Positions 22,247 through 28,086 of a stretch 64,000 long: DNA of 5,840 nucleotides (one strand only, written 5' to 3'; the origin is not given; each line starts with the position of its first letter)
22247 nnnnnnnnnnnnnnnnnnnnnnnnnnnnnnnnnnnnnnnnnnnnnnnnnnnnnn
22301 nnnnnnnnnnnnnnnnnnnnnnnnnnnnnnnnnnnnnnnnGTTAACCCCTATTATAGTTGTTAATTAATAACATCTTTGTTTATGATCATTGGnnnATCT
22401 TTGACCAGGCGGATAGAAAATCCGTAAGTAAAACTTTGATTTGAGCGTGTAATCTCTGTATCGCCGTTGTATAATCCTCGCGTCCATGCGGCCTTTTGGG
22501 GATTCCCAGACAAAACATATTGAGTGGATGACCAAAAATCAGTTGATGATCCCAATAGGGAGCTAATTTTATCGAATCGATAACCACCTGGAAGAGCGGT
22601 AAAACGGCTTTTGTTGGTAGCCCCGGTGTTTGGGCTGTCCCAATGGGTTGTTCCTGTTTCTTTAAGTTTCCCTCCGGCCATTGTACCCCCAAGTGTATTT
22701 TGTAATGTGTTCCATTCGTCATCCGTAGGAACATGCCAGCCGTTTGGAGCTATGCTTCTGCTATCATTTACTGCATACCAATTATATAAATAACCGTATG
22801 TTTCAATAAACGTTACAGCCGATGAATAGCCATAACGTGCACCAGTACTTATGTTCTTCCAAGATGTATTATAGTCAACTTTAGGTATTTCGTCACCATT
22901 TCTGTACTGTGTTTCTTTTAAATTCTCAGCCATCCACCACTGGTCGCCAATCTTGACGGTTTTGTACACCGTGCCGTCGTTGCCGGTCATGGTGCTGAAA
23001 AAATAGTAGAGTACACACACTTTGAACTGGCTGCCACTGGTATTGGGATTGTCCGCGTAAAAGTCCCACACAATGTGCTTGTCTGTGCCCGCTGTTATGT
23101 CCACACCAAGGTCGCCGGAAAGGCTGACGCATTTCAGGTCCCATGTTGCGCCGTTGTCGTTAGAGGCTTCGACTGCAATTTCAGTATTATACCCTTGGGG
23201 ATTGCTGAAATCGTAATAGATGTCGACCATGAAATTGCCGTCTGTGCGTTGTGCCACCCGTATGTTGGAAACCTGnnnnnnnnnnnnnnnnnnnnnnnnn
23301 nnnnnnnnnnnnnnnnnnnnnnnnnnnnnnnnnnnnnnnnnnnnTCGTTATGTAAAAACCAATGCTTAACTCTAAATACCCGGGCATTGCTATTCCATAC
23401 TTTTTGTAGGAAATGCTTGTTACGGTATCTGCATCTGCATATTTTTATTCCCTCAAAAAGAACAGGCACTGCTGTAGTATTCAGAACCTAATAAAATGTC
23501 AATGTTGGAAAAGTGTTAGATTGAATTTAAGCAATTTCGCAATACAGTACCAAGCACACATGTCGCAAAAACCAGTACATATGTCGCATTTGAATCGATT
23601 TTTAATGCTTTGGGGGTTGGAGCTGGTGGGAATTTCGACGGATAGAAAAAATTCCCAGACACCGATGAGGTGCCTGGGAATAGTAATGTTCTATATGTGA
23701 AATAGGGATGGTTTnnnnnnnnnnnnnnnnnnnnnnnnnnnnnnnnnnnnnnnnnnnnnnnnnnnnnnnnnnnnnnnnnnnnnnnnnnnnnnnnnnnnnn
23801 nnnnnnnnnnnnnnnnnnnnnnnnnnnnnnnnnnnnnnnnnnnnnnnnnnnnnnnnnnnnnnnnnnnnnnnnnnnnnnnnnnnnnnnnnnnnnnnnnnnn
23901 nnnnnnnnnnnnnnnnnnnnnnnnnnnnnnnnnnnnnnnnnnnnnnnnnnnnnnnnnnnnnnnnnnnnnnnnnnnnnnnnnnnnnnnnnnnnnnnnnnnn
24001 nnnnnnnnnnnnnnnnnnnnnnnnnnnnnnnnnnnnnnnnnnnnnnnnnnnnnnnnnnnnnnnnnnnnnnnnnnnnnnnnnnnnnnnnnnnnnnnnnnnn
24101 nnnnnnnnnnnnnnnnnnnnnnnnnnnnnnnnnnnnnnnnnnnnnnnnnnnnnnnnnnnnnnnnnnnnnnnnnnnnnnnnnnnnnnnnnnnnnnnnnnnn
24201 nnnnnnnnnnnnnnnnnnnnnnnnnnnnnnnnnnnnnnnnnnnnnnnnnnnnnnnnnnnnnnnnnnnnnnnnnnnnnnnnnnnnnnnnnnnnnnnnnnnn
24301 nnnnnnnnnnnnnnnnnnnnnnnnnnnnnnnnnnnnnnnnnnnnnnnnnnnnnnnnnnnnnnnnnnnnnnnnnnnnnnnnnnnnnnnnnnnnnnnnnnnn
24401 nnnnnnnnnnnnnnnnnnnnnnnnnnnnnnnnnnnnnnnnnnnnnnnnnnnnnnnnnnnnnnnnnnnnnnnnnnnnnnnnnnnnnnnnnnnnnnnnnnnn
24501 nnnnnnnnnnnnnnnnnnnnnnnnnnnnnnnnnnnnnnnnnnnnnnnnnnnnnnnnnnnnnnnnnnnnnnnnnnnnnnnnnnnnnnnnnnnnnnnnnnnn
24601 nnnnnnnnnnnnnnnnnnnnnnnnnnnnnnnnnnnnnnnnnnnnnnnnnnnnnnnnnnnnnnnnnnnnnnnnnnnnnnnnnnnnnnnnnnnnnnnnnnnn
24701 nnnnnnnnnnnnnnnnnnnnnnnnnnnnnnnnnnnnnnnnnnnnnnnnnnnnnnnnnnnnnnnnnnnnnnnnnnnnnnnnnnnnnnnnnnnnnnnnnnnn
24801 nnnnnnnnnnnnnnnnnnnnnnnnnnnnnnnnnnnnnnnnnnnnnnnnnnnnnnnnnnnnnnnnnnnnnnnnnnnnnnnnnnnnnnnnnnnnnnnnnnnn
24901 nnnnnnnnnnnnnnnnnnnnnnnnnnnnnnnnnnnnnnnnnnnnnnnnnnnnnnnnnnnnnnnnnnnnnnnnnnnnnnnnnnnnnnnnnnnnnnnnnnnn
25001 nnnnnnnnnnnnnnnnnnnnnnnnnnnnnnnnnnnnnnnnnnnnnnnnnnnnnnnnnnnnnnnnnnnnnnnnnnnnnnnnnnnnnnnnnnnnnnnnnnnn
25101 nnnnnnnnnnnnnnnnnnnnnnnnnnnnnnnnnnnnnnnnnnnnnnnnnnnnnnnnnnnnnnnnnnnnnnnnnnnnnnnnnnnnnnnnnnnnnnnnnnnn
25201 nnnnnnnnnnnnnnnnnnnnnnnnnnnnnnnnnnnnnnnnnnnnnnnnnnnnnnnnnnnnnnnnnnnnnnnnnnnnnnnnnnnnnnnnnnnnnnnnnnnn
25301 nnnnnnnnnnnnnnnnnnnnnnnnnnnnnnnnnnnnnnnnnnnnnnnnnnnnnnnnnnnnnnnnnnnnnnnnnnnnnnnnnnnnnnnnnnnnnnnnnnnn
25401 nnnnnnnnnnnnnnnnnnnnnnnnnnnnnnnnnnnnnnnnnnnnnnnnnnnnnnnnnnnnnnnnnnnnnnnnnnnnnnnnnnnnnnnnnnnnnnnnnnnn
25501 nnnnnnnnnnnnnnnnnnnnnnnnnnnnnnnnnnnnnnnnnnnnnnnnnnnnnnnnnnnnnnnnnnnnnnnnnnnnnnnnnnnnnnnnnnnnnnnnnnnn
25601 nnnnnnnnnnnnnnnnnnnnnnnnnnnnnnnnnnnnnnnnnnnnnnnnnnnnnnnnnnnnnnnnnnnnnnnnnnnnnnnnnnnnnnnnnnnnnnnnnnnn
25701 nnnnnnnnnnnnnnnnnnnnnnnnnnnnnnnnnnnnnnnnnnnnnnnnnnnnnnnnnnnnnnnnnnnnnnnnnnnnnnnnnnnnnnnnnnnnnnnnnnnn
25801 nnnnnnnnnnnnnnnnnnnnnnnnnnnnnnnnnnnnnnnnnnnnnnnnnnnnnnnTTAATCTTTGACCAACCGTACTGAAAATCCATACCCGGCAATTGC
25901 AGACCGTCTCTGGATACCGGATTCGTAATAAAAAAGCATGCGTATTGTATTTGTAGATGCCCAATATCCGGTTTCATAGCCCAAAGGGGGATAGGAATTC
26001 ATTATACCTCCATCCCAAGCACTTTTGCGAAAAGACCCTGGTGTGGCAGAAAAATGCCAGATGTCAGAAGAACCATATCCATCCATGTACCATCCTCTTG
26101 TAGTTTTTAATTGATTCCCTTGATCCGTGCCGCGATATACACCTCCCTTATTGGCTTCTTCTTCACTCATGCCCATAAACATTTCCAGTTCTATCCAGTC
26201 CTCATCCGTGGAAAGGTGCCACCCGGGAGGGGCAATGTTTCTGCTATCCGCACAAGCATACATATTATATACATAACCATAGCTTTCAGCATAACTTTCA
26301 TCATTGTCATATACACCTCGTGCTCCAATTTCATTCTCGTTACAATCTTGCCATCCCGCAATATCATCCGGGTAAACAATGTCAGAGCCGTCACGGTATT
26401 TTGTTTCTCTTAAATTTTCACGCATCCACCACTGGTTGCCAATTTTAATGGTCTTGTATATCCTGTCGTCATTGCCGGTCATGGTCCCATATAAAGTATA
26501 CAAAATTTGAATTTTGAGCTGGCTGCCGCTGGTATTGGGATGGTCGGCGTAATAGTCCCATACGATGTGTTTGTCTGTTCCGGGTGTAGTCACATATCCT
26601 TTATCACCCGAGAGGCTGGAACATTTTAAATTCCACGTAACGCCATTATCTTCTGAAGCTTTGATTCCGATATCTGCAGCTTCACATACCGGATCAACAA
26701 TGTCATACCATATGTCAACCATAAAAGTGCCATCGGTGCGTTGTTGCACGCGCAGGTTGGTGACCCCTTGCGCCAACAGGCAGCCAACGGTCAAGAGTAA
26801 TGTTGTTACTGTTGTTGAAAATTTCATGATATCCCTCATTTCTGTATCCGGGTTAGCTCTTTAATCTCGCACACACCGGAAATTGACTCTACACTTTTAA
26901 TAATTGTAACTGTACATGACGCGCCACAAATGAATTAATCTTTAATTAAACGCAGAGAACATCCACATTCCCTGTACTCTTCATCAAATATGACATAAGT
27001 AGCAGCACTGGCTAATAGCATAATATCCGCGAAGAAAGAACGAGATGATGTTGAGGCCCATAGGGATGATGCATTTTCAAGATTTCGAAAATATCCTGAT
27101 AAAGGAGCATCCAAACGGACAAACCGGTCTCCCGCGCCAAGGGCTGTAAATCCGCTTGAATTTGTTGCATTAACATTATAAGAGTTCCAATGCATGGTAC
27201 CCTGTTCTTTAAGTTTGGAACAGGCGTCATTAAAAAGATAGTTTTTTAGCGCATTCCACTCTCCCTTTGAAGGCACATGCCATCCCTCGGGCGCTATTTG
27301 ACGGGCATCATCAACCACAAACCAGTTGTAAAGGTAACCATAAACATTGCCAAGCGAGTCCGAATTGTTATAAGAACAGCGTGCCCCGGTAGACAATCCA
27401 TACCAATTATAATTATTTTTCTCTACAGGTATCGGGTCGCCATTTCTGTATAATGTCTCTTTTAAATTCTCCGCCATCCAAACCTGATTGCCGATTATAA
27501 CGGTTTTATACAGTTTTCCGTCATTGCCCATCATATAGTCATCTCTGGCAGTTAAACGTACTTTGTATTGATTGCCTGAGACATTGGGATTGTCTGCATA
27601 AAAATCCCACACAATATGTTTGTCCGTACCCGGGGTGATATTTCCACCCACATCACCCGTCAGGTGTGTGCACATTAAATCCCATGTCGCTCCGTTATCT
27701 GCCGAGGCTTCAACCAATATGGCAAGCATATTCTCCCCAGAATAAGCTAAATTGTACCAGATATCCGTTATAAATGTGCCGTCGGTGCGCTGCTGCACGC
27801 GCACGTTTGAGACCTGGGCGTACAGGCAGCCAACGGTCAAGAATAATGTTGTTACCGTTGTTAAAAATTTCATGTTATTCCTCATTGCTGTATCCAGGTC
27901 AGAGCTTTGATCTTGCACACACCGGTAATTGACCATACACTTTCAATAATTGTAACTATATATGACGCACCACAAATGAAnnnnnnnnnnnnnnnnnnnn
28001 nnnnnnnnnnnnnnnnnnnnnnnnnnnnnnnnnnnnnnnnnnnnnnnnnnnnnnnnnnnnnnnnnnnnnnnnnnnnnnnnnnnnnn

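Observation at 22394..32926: Tandem array of five FISUMP-domain lipoproteins (one decayed) next to a 7TMR-DISM hybrid kinase/AraC regulator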

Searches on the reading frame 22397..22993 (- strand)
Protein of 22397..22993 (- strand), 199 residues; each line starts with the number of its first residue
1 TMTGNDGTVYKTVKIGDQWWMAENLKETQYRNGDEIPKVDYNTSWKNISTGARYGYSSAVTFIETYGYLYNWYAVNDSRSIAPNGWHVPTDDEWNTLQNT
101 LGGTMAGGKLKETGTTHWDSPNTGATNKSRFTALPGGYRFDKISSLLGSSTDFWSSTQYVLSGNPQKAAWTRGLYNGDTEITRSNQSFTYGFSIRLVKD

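Call 54: predict_structure(alignment_id=A3)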
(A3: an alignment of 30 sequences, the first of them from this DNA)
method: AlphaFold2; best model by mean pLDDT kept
length: 199 residues; sequences in the alignment: 30
mean_pLDDT: 91.9   pTM: 0.90
mean pLDDT of the five models: 91.9, 91.9, 91.8, 88.9, 87.1
residues with pLDDT >= 90: 141; 70-90: 50; 50-70: 8; < 50: 0
segments of 3 or more residues with pLDDT < 50: none
pLDDT, mean of each block of 10 residues (from residue 1): 97 97 96 95 85 81 90 98 98 97 92 88 85 89 73 97 96 92 96 97
secondary structure, 60 per line:
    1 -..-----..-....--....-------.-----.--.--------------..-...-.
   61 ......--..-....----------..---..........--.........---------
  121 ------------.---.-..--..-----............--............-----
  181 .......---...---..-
elements in order: E12-15 E18-21 H60-66 H72-75 H91-100 H103-110 E150-161 E164-175 E181-187 E191-193

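Call 56: fold_search(model_id=the predicted structure, library=pdb)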
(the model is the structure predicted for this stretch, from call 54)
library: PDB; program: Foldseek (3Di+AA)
matches with E <= 10: 249; with E <= 0.001: 0
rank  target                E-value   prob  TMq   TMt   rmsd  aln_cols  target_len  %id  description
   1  8q4e_A                2.9e-02  0.80  0.32  0.46  12.8       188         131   12  Structure of Legionella pneumophila Lcl C-terminal domain (released 2023-12-27)
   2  4eps                  1.5e-01  0.54  0.29  0.13   6.2       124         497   14  Crystal structure of a fimbrial protein (BACOVA_04982) from Bacteroides ovatus ATCC 8483 at 1.85 A resolution (released 2012-06-13)
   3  1ukm_B                2.3e-01  0.35  0.27  0.40   7.6       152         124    8  Crystal structure of EMS16, an Antagonist of collagen receptor integrin alpha2beta1 (GPIa/IIa) (released 2003-11-04)
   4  7qaj_B                3.4e-01  0.09  0.22  0.32  12.6       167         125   11  ZK002 with Anti-angiogenic and Anti-inflamamtory Properties (released 2023-06-14)
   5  7qaj_H                4.6e-01  0.20  0.28  0.42  10.4       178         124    8  ZK002 with Anti-angiogenic and Anti-inflamamtory Properties (released 2023-06-14)
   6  1v4l_B                4.9e-01  0.12  0.15  0.22   6.7        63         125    6  Crystal structure of a platelet agglutination factor isolated from the venom of Taiwan habu (Trimeresurus mucrosquamat (released 2003-12-02)
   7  3bx4_B                4.9e-01  0.09  0.14  0.21   6.6        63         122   13  Crystal structure of the snake venom toxin aggretin (released 2008-08-26)
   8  1v7p_B                5.9e-01  0.13  0.25  0.37  11.6       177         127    7  Structure of EMS16-alpha2-I domain complex (released 2004-09-07)
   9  3gpr_B                6.7e-01  0.25  0.18  0.27   4.9        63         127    6  Crystal structure of rhodocetin (released 2009-12-15)
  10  1oz7_B                8.1e-01  0.14  0.15  0.24   6.4        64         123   16  Crystal structure of Echicetin from the venom of Indian saw-scaled viper (Echis carinatus) at 2.4 resolution (released 2003-12-30)
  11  1umr_C                8.1e-01  0.08  0.13  0.19   7.1        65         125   12  Crystal structure of the platelet activator convulxin, a disulfide linked a4b4 cyclic tetramer from the venom of Crota (released 2003-11-21)
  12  2e3x_C                8.7e-01  0.09  0.23  0.34   7.2       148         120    9  Crystal structure of Russell's viper venom metalloproteinase (released 2007-12-11)
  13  7qaj_F                8.7e-01  0.08  0.23  0.34  12.7       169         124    8  ZK002 with Anti-angiogenic and Anti-inflamamtory Properties (released 2023-06-14)
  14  2vrp_B                8.7e-01  0.08  0.15  0.22   6.6        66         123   12  Structure of rhodocytin (released 2008-07-08)
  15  9i4t_P                9.8e-01  0.03  0.13  0.14  16.2       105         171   10  Photosystem II from Arabidopsis thaliana (released 2026-03-25)
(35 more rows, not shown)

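Call 72: fold_search(model_id=the predicted structure, library=viral)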
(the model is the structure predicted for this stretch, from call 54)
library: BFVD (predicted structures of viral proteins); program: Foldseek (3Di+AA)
matches with E <= 10: 364; with E <= 0.001: 3
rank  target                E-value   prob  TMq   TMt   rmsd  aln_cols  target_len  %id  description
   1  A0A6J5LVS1            6.0e-22  1.00  0.82  0.19   1.4       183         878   43  Fibrobacter succinogenes major paralogous domain [uncultured Caudovirales phage]
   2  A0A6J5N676            3.8e-10  1.00  0.61  0.33   1.1       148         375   34  Fibrobacter succinogenes major paralogous domain [uncultured Caudovirales phage]
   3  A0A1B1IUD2            3.3e-08  1.00  0.62  0.12   1.3       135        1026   36  (no name in the UniProt tables at hand)
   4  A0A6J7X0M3            4.4e-03  0.77  0.30  0.12  12.0       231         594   15  Peptidase S74 domain-containing protein [uncultured Caudovirales phage]
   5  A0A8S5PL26            5.0e-03  0.30  0.24  0.12  15.1       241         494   12  DUF6273 domain-containing protein [Siphoviridae sp. ctOSJ35]
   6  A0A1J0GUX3            7.8e-03  0.84  0.31  0.29  12.1       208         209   14  (no name in the UniProt tables at hand)
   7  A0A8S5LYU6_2          2.0e-02  0.66  0.27  0.07   8.7       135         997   16  DUF1566 domain-containing protein [Siphoviridae sp. ctkcl3]
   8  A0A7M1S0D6            2.7e-02  0.41  0.32  0.28  13.0       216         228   12  DUF1566 domain-containing protein [uncultured phage cr10_1]
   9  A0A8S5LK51            3.1e-02  0.20  0.26  0.16  13.0       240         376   11  DUF6273 domain-containing protein [Siphoviridae sp. ctnhN1]
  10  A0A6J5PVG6            4.0e-02  0.94  0.31  0.49   4.9       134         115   14  DUF1566 domain-containing protein [uncultured Caudovirales phage]
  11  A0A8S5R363            5.1e-02  0.57  0.36  0.37  12.1       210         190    9  DUF6273 domain-containing protein [Siphoviridae sp. ct6d71]
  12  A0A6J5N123            5.4e-02  0.57  0.32  0.33  11.2       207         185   14  DUF1566 domain-containing protein [uncultured Caudovirales phage]
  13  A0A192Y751            1.0e-01  0.28  0.31  0.38  12.8       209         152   14  Uncharacterized protein [Pseudomonas phage KTN4]
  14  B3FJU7                2.8e-01  0.21  0.34  0.25  12.8       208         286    9  Virion structural protein [Pseudomonas phage 201phi2-1]
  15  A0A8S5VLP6            3.0e-01  0.54  0.27  0.40   6.3       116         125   15  (no name in the UniProt tables at hand)
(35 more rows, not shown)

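Call 83: search_protein_families(library=pfam, alignment_id=A3, max_evalue=1)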
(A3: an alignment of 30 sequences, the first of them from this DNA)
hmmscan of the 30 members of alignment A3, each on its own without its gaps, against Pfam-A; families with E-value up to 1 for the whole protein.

A. member 1, seq(199 aa): 4 families
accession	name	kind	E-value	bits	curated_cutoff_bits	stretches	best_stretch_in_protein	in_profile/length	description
PF09603.15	Fib_succ_major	-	1.4e-42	146.5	33.9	1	13-198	1-187/187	Fibrobacter succinogenes major domain (Fib_succ_major)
PF07603.17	Lcl_C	-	0.0079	16.9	34.9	1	80-188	39-111/117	Lcl C-terminal domain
PF09348.15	DUF1990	-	0.14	12.7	23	1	123-189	5-66/157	Domain of unknown function (DUF1990)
PF07523.18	Big_3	-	0.16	12.7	21.2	1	12-44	7-40/68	Bacterial Ig-like domain (group 3)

B. families by the number of members that match (of 30 scanned): 9 families
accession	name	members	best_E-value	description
PF09603.15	Fib_succ_major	30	1.1e-55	Fibrobacter succinogenes major domain (Fib_succ_major)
PF07603.17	Lcl_C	15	2e-05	Lcl C-terminal domain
PF07523.18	Big_3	2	0.075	Bacterial Ig-like domain (group 3)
PF19636.4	DUF6139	1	0.052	Family of unknown function (DUF6139)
PF12142.13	PPO1_DWL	1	0.06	Polyphenol oxidase middle domain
PF14168.11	YjzC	1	0.064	YjzC-like protein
PF17186.10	Lipocalin_9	1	0.087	Lipocalin-like domain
PF09348.15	DUF1990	1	0.14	Domain of unknown function (DUF1990)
PF01705.24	CX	1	0.33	CX module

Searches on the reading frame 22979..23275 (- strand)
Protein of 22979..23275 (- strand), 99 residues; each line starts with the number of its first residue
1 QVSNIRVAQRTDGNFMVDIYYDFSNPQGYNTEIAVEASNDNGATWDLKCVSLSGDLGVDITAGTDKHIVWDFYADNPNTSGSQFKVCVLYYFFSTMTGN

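Call 38: search_protein_families(library=pfam, proteins=[window:22979-23275:-], max_evalue=10)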
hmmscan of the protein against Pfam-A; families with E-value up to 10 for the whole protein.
seq(99 aa): 2 families
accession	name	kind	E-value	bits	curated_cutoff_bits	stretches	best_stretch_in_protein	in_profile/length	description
PF24793.1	GINT1_N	-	0.033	13.6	27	1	19-55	74-110/304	Glucosamine inositolphosphorylceramide transferase 1, N-terminal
PF23585.1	DUF7137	-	0.08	13.1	27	1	17-78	27-80/137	Domain of unknown function (DUF7137)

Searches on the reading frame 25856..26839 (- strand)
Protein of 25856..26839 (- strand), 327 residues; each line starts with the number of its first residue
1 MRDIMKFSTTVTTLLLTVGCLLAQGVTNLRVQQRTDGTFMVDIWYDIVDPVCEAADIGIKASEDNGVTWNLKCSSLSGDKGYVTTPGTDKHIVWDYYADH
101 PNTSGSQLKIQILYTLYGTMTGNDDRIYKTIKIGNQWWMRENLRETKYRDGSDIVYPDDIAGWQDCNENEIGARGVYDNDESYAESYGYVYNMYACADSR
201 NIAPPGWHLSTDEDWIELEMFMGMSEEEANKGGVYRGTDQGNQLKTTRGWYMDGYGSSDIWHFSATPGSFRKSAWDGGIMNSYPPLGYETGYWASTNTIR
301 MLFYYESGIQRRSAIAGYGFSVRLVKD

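Call 3: search_protein_families(library=ncbifam, proteins=[window:25856-26839:-], max_evalue=0.01)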
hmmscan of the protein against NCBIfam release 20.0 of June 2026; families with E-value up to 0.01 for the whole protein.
window:25856-26839:- (327 aa): 1 family
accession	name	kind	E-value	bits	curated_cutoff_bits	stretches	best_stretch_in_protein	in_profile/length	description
TIGR02145.1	Fib_succ_major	domain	4.8e-24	86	41.65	1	124-327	7-176/176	FISUMP domain-containing protein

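Call 4: search_protein_families(library=pfam, proteins=[window:25856-26839:-], max_evalue=0.01)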
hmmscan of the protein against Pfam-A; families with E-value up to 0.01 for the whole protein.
window:25856-26839:- (327 aa): 1 family
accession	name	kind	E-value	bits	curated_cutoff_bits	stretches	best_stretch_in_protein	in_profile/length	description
PF09603.15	Fib_succ_major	-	2.8e-35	122.7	33.9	1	131-326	1-187/187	Fibrobacter succinogenes major domain (Fib_succ_major)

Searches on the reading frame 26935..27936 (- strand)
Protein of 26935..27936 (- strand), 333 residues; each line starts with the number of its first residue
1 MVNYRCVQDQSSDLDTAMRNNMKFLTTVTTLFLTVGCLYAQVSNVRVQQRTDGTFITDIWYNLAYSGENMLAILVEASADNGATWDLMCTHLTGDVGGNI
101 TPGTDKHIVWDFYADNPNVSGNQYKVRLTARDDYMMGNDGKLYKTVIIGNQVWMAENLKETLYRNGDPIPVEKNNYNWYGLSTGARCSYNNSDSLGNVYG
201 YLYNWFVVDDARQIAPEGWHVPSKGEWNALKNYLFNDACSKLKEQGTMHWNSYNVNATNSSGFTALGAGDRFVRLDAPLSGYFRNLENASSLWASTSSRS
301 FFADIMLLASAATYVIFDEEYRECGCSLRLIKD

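Call 3: search_protein_families(library=ncbifam, proteins=[window:26935-27936:-], max_evalue=0.01)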
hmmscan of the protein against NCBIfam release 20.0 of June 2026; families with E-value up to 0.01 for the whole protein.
window:26935-27936:- (333 aa): 1 family
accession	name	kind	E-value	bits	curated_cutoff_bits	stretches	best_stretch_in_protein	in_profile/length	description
TIGR02145.1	Fib_succ_major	domain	2.5e-29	103.2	41.65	1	139-333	7-176/176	FISUMP domain-containing protein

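Call 4: search_protein_families(library=pfam, proteins=[window:26935-27936:-], max_evalue=0.01)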
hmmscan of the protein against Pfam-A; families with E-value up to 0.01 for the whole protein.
window:26935-27936:- (333 aa): 1 family
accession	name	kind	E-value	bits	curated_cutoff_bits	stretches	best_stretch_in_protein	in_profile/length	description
PF09603.15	Fib_succ_major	-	7.5e-39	134.4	33.9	1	146-332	1-187/187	Fibrobacter succinogenes major domain (Fib_succ_major)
